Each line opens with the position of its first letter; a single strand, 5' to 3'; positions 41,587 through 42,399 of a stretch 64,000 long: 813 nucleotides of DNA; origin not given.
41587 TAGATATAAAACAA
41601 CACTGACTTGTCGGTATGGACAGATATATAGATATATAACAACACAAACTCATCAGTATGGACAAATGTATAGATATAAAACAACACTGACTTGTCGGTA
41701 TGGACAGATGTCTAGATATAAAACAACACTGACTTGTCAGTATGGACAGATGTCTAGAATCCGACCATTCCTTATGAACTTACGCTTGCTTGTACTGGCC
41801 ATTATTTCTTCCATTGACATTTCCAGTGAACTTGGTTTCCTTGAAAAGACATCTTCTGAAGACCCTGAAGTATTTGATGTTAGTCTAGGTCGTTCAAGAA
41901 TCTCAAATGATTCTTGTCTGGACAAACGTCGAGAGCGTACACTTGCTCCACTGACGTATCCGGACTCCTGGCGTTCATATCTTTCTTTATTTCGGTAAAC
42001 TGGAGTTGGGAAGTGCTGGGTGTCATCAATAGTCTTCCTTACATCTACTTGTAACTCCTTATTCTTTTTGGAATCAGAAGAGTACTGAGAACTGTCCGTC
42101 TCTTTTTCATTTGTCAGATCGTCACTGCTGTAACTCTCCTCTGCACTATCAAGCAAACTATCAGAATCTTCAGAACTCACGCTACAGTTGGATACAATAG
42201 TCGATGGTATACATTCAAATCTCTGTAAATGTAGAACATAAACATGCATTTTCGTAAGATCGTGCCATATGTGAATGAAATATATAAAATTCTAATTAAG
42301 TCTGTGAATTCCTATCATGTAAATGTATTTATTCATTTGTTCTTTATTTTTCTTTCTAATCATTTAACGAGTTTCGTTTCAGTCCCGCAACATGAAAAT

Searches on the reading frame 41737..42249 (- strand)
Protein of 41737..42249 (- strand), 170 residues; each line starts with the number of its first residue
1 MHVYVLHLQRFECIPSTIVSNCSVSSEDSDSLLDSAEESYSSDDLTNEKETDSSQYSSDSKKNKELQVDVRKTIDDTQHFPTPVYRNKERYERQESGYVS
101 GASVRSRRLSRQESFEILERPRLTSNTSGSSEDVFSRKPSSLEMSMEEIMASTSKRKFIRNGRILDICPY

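Call 13: search_protein_families(library=pfam, proteins=[window:41737-42249:-], max_evalue=0.1)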
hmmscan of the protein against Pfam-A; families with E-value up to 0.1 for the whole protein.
window:41737-42249:- (170 aa): 1 family
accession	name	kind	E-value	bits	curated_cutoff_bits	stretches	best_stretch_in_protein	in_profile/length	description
PF15035.11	Rootletin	-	0.02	15.3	36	1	33-111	76-157/188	Ciliary rootlet component, centrosome cohesion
